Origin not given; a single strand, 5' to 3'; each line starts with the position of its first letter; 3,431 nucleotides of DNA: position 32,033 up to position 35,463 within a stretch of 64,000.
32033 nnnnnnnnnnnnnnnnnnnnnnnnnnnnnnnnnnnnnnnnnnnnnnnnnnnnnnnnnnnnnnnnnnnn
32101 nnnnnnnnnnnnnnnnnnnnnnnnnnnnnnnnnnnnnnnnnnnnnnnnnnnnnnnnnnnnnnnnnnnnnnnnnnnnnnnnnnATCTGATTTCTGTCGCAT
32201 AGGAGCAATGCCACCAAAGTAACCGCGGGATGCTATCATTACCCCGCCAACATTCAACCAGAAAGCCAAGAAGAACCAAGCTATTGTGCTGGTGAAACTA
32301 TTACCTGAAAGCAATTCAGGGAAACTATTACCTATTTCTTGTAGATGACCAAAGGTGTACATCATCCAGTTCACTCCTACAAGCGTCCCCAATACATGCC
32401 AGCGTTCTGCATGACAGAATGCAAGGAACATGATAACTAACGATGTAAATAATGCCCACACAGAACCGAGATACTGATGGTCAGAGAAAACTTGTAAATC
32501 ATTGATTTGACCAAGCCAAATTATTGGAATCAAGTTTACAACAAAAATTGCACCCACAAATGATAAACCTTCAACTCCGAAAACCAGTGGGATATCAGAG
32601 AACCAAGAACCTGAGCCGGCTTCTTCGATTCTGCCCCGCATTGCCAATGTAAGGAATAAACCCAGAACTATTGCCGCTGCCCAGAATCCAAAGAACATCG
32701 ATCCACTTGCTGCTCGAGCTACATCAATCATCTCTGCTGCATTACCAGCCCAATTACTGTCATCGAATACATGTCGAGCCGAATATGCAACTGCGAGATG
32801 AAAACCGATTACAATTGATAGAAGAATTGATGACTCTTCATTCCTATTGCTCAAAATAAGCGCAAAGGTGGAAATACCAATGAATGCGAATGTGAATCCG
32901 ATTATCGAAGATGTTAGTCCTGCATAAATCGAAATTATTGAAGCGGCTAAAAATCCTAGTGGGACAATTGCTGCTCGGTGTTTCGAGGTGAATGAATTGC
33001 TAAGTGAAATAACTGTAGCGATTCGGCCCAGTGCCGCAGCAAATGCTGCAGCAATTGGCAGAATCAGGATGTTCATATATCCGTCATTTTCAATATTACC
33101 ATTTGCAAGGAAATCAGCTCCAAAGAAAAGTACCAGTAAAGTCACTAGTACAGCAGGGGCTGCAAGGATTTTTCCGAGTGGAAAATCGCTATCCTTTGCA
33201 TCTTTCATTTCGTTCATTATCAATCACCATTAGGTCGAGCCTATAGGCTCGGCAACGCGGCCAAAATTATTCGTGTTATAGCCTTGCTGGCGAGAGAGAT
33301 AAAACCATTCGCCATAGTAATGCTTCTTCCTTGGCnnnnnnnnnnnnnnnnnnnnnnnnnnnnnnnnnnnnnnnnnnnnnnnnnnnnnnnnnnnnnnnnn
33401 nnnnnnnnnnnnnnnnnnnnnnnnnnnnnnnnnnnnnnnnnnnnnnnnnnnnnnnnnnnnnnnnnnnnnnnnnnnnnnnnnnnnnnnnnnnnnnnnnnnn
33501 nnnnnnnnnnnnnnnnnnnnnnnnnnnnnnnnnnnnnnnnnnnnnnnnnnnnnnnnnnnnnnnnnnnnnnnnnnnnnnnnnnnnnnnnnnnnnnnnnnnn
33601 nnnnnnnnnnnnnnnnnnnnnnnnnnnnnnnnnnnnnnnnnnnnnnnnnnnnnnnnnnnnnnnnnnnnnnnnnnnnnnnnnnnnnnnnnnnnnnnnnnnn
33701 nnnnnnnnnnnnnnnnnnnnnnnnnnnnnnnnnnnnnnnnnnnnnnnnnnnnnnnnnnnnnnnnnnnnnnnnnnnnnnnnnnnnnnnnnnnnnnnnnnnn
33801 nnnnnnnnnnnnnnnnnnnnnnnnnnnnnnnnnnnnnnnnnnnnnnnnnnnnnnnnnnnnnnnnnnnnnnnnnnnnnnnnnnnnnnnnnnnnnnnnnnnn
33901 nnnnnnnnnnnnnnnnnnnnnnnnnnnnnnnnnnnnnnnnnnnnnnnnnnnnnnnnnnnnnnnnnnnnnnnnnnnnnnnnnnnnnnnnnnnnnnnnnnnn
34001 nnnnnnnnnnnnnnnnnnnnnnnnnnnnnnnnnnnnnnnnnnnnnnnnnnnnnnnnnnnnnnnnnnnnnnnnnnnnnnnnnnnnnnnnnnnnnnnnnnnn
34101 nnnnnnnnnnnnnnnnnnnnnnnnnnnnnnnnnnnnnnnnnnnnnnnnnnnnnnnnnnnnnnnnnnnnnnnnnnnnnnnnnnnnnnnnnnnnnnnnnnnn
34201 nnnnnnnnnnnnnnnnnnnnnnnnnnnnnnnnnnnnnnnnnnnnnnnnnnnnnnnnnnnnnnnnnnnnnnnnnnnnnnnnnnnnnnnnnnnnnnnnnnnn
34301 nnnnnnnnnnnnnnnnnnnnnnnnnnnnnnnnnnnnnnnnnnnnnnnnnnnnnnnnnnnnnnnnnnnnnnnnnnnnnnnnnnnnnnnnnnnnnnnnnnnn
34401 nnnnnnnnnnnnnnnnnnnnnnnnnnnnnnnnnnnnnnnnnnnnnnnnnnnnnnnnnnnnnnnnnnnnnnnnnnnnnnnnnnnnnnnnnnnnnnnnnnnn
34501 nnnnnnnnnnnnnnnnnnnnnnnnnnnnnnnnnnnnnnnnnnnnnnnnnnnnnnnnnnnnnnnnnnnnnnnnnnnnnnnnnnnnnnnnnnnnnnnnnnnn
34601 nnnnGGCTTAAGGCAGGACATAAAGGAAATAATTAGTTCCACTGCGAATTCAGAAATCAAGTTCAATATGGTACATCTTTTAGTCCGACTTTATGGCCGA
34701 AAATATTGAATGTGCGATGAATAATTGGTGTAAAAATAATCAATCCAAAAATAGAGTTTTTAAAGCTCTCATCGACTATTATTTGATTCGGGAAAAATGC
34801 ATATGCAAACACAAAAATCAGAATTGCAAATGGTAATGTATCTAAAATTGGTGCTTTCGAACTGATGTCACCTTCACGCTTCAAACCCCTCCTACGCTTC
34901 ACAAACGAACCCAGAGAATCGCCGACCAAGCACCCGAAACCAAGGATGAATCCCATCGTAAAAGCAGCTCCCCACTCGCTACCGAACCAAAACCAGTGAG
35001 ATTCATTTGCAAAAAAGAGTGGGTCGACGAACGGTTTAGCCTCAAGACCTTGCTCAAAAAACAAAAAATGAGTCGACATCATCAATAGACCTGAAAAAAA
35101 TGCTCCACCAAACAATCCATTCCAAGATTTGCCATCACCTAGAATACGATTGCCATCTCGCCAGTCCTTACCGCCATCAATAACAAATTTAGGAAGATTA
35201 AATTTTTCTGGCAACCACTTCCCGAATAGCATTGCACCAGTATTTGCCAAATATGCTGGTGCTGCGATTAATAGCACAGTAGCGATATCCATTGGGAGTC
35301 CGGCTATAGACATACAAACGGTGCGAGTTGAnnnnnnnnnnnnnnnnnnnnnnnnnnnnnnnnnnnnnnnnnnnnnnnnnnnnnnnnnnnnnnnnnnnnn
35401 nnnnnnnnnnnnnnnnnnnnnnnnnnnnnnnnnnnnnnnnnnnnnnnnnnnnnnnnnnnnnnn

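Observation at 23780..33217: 3,145-aa oligosaccharyltransferase: AglB/STT3 core with extra N-terminal membrane block and a huge anchored tail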

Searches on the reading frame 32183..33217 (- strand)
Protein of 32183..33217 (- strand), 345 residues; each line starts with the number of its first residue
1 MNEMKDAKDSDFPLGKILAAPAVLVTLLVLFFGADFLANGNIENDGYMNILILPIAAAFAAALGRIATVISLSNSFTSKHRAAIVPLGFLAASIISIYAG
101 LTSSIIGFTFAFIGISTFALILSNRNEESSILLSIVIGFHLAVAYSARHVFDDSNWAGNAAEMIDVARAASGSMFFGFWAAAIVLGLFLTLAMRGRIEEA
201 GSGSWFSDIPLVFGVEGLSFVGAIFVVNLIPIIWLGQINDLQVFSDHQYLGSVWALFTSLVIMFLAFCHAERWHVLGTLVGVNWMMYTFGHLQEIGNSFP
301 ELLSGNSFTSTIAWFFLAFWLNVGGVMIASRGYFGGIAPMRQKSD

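Call 39: search_protein_representatives(alignment_id=A2)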
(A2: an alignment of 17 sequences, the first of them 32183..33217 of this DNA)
Query: 17 sequences, 344 profile positions. Proteins with E-value up to 0.001 (for the whole library): 55; up to 1e-10: 37; up to 1e-30: 22. The best 55 are listed.
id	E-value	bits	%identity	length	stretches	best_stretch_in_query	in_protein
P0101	3.0e-123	427.6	-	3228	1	1-343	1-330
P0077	1.3e-118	412.4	-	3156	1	15-343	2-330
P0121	7.2e-114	396.8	-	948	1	1-344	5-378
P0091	2.3e-109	382.0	-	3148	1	1-343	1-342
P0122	6.8e-87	308.1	-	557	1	1-344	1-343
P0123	6.5e-74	265.4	-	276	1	1-267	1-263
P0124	4.4e-69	249.5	-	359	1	1-344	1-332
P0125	7.8e-69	248.7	-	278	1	1-248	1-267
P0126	1.2e-63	231.7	-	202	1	192-342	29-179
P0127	1.1e-58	215.3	-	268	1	1-238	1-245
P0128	6.4e-46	173.4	-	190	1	1-177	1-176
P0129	4.2e-45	170.7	-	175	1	75-239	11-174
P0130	6.4e-43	163.5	-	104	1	218-315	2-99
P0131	5.9e-40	153.7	-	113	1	262-344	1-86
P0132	1.1e-35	139.7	-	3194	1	1-342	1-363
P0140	4.5e-29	118.0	-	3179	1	1-325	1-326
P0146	2.2e-20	89.4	-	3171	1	28-335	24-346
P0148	1.6e-17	80.0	-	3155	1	29-334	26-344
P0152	3.9e-14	68.8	-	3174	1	52-335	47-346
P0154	1.2e-11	60.6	-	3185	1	11-341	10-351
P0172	9.0e-05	38.0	-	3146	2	155-339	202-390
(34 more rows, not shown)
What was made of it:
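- It is exclusive to this family (call 39).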

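Call 52: predict_structure(alignment_id=A3)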
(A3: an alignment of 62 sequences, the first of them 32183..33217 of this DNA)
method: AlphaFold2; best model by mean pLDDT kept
length: 345 residues; sequences in the alignment: 62
mean_pLDDT: 88.6   pTM: 0.85
mean pLDDT of the five models: 88.6, 88.5, 88.4, 86.8, 86.7
residues with pLDDT >= 90: 232; 70-90: 80; 50-70: 22; < 50: 11
segments of 3 or more residues with pLDDT < 50: 1-10
pLDDT, mean of each block of 10 residues (from residue 1): 46 77 97 87 71 96 93 71 91 96 95 97 94 98 91 92 94 95 97 91 88 89 97 91 90 95 93 91 95 88 89 94 92 71 53
secondary structure, 60 per line:
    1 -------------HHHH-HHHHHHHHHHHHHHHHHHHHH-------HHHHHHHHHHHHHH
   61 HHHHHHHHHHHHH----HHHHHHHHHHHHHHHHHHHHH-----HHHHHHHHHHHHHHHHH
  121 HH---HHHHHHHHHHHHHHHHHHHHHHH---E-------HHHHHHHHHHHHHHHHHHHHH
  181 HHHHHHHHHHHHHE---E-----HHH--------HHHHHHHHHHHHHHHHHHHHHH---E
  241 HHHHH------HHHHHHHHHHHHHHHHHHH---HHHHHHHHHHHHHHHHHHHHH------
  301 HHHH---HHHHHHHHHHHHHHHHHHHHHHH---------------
elements in order: H14-17 H19-39 H47-73 H78-98 H104-122 H126-148 H160-193 H215-236 H241-245 H252-270 H274-294 H301-304 H308-330
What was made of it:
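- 32183..33217 (-): N-block, aa 1-345. Ten transmembrane helices at 19-39, 47-73, 78-98, 104-122, 126-148, 160-193, 215-236, 252-270, 274-294 and 308-330. Family-specific, with no known structural relative. AF2 model has pLDDT 88.6 and pTM 0.85 (call 52).
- Checked: AlphaFold2 resolves exactly 10 helices in aa 19-330 (call 52).
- The 10-helix model is confident (call 52).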

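Call 55: fold_search(model_id=the predicted structure, library=pdb)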
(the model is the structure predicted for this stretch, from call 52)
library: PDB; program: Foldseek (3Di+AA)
matches with E <= 10: 98; with E <= 0.001: 0
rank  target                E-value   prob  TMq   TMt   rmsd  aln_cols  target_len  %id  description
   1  8wx2_A                8.7e-01  0.13  0.17  0.14  16.0       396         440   14  Cryo-EM structure of human SLC15A3 (dimer) (released 2023-12-06)
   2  4kjs_A                9.4e-01  0.15  0.17  0.18  16.3       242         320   14  Structure of native YfkE (released 2013-06-26)
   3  9u81_R                1.0e+00  0.08  0.13  0.12  31.9       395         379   10  Cryo-EM structure of tolvaptan-bound human vasopressin V2 receptor complex with Fab (released 2025-12-10)
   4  8otz_Cv               1.2e+00  0.07  0.12  0.10  45.9       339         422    9  48-nm repeat of the native axonemal doublet microtubule from bovine sperm (released 2023-11-22)
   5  6rai_B                1.3e+00  0.14  0.16  0.11  20.4       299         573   11  Heterodimeric ABC exporter TmrAB in ATP-bound outward-facing occluded conformation (released 2019-07-31)
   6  9rmm_A                1.3e+00  0.07  0.14  0.11  36.8       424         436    9  Crystal structure of outer membrane SilC (released 2025-07-23)
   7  9fkn_A                1.7e+00  0.06  0.15  0.14  20.3       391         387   14  Human monocarboxylate transporter 8 bound to thyroxine (released 2025-05-21)
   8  8zko_A                1.9e+00  0.05  0.13  0.12  24.3       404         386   12  CryoEM structure of Thyroid Hormone Transporter MCT8 (released 2025-04-02)
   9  7yu4                  2.0e+00  0.08  0.16  0.19  22.7       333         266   14  Human Lysophosphatidic Acid Receptor 1-Gi complex bound to ONO-0740556, focused on receptor (released 2022-10-05)
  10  6raj_B                2.3e+00  0.13  0.17  0.12  20.1       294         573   10  Heterodimeric ABC exporter TmrAB in vanadate trapped outward-facing open conformation (released 2019-07-31)
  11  8y65                  2.3e+00  0.08  0.18  0.14  16.0       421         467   13  Cryo-EM structure of human urate transporter GLUT9 bound to substrate urate (released 2024-06-19)
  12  6ram_B                2.4e+00  0.11  0.17  0.12  20.4       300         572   10  Heterodimeric ABC exporter TmrAB under turnover conditions in asymmetric unlocked return conformation with wider opene (released 2019-07-31)
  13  9g9n_A                2.4e+00  0.06  0.15  0.13  22.2       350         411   12  Lipid III flippase WzxE with NB10 and NB7 nanobodies in inward-facing conformation - crystal 1 (released 2025-01-22)
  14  5wiu                  2.6e+00  0.04  0.12  0.12  30.2       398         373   10  Structure of the human D4 Dopamine receptor in complex with Nemonapride (released 2017-10-18)
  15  8uco_A                2.7e+00  0.08  0.15  0.15  21.8       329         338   11  CryoEM structure of Komagataella pastoris Cytochrome c oxidase (9 subunits) in complex with human VMAT2 and Amphetamin (released 2024-10-09)
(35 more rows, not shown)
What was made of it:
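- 32183..33217 (-): Foldseek against the PDB gives best E 0.87 and TM <= 0.2 (call 55).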

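Call 62: find_encoding_contigs(protein=P0154, flank=10000, max_places=3)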
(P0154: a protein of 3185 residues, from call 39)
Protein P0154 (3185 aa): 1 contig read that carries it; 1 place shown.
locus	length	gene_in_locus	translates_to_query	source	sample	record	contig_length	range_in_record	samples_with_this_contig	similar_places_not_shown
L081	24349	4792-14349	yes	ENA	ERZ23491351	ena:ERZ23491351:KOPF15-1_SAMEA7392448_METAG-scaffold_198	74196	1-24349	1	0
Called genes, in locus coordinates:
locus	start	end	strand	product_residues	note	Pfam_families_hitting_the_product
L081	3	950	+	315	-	?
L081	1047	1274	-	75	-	-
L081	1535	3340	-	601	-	-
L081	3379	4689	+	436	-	PF02844:GARS_N, PF01071:GARS_A, PF02655:ATP-grasp_3, PF02222:ATP-grasp (weak), PF02843:GARS_C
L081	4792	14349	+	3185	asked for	PF02516:STT3, PF13620:CarboxypepD_reg (weak)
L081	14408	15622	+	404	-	PF00082:Peptidase_S8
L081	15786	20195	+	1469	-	PF13229:Beta_helix (faint), PF17957:Big_7 (faint)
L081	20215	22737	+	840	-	PF13191:AAA_16, PF07719:TPR_2 (faint), PF00515:TPR_1 (faint), PF13424:TPR_12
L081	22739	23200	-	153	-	-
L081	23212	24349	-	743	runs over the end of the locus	-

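Call 64: list_cluster_members(proteins=[P0132, P0140, P0146, P0148, P0152, P0154, P0172])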
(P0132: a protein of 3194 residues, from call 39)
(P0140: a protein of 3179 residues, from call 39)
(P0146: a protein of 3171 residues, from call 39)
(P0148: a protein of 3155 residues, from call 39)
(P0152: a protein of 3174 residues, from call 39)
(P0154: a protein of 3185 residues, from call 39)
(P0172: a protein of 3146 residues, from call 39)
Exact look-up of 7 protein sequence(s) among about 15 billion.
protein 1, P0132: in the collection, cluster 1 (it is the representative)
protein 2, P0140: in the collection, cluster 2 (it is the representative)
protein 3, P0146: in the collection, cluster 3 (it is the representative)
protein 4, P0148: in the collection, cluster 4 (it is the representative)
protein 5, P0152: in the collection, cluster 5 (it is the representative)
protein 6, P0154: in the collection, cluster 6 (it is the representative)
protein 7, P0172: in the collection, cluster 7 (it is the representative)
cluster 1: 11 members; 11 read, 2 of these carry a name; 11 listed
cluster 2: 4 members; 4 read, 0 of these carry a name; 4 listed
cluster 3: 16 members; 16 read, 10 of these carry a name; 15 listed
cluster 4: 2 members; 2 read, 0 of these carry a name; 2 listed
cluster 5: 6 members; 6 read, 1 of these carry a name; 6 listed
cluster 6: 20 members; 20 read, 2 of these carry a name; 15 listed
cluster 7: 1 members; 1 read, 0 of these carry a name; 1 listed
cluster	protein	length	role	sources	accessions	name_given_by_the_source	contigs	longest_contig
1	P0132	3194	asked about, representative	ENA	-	-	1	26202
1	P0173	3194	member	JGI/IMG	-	asparagine N-glycosylation enzyme membrane subunit Stt3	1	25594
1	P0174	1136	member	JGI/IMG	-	hypothetical protein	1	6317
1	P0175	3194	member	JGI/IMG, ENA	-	-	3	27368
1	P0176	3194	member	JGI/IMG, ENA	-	-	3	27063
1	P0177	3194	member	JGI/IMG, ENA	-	-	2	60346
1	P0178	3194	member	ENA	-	-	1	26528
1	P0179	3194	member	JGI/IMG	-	-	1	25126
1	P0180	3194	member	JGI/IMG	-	-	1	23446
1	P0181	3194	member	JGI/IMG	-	-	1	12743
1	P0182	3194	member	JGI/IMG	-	-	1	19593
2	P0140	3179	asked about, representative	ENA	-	-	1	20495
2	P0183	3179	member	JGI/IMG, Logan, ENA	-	-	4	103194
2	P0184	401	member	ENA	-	-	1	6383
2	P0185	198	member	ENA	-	-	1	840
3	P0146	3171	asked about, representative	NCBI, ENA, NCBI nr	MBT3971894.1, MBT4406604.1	MAG: hypothetical protein HOE92_06725 [Euryarchaeota archaeon] | hypothetical protein [Euryarchaeota archaeon]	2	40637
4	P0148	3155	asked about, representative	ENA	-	-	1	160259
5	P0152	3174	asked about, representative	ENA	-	-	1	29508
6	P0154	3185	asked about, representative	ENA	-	-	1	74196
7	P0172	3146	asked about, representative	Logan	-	-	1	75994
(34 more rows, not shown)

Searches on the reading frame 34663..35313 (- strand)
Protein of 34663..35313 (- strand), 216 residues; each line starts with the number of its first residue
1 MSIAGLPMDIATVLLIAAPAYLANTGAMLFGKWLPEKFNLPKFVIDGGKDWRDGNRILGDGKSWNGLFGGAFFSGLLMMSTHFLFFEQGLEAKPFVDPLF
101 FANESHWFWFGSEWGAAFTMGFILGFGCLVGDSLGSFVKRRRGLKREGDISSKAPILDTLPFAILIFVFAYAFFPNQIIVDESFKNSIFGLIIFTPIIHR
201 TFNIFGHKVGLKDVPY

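Call 17: search_protein_families(library=pfam, proteins=[window:34663-35313:-], max_evalue=0.001)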
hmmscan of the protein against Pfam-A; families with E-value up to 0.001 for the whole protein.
window:34663-35313:- (216 aa): 2 families
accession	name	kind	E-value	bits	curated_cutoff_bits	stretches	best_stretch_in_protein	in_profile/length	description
PF01864.22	CarS-like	-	1.6e-24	87.3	22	1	13-216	8-175/175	CDP-archaeol synthase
PF01148.25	CTP_transf_1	-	5.5e-06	26.9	24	1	61-174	169-261/264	Cytidylyltransferase family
